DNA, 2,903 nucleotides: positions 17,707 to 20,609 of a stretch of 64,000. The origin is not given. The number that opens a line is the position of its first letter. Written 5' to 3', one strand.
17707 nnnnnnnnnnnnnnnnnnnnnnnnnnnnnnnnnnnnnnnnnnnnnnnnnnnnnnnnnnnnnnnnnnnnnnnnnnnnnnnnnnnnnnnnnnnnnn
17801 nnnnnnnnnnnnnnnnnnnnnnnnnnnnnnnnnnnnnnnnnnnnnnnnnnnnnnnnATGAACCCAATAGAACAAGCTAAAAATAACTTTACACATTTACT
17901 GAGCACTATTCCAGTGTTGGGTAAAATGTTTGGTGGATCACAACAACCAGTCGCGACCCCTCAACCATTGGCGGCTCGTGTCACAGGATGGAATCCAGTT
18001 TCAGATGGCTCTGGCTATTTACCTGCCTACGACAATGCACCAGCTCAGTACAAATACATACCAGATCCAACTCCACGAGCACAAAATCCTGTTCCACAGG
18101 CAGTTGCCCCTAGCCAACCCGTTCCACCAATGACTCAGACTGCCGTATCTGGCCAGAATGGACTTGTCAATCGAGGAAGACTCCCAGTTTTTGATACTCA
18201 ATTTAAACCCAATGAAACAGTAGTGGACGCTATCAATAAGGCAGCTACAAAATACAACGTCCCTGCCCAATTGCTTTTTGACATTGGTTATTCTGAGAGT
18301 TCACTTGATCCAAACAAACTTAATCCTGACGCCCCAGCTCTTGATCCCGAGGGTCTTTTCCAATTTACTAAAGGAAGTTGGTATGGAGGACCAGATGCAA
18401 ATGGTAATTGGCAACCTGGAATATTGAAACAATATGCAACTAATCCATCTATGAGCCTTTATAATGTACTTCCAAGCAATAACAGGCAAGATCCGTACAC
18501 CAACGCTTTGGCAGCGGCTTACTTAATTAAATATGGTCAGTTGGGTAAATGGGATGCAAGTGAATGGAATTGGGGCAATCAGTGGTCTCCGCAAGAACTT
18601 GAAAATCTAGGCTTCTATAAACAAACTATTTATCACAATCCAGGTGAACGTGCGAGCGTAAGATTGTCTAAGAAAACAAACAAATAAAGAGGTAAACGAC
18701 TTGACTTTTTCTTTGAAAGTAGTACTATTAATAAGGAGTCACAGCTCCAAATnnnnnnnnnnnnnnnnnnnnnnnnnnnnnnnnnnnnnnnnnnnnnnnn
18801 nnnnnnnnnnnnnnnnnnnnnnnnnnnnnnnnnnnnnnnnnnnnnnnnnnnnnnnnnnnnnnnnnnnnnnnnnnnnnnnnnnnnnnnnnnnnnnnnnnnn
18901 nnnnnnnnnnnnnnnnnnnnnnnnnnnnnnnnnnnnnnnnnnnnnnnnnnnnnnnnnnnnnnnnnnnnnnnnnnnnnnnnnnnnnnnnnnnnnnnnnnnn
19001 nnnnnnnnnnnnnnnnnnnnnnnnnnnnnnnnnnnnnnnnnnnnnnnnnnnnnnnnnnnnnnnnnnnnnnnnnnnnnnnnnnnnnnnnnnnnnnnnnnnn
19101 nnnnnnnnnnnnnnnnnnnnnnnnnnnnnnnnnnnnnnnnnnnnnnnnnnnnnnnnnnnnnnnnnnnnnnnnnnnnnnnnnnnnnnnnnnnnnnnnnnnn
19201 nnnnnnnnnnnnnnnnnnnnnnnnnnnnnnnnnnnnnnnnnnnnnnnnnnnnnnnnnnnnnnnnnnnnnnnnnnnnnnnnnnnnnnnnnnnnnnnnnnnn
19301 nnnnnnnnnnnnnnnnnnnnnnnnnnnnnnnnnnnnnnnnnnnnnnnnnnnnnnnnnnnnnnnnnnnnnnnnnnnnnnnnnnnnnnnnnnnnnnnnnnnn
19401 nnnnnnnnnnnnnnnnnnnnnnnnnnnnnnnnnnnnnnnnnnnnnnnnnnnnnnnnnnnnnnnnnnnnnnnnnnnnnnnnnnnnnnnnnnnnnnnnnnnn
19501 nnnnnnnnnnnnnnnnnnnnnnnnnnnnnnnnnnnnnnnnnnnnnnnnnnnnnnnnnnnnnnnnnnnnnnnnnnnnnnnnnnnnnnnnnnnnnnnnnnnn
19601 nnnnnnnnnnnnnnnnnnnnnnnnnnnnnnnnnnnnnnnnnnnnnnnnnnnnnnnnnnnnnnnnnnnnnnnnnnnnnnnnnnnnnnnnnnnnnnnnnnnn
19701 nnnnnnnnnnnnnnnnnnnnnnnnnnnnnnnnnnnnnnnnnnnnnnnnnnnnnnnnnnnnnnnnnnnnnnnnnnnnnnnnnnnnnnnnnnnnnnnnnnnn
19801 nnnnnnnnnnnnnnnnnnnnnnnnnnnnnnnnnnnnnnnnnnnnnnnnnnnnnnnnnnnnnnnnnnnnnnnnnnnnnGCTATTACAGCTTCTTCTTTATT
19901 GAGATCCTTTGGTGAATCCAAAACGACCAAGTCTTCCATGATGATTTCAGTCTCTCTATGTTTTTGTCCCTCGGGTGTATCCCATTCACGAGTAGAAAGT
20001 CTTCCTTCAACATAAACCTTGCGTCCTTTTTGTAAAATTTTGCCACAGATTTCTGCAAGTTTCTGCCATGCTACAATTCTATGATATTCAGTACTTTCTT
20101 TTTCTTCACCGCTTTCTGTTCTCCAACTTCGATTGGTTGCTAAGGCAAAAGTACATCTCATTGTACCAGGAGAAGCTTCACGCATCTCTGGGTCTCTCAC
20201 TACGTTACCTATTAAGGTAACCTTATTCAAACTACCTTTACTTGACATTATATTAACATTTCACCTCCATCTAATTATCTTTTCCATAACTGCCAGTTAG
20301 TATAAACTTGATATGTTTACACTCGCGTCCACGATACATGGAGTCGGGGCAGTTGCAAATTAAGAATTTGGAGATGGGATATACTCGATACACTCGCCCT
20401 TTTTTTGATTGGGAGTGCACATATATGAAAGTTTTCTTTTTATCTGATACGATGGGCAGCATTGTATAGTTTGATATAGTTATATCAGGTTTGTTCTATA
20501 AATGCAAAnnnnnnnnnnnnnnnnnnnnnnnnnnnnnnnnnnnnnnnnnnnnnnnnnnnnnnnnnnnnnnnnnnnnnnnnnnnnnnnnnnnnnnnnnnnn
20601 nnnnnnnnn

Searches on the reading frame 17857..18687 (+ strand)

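Call 12: search_protein_families(library=phrogs, proteins=[window:17857-18687:+], max_evalue=0.01)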
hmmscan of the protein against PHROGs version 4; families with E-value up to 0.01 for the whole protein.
window:17857-18687:+ (276 aa): 2 families
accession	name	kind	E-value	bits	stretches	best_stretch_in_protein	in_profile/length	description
phrog_342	-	head and packaging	0.0028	16.7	1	118-175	11-64/1235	internal virion protein with endolysin domain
phrog_4067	-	other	0.0033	16.8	1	119-177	667-722/980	transglycosylase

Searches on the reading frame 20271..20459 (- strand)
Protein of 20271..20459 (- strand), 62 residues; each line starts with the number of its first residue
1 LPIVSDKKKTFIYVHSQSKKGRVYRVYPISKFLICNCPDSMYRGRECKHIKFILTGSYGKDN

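Call 70: search_protein_families(library=phrogs, max_evalue=0.05, proteins=[window:20271-20459:-])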
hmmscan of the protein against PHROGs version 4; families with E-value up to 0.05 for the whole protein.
window:20271-20459:- (62 aa): 1 family
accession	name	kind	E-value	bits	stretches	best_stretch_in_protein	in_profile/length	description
phrog_17897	-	unknown function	0.015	16.1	1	10-51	42-81/129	-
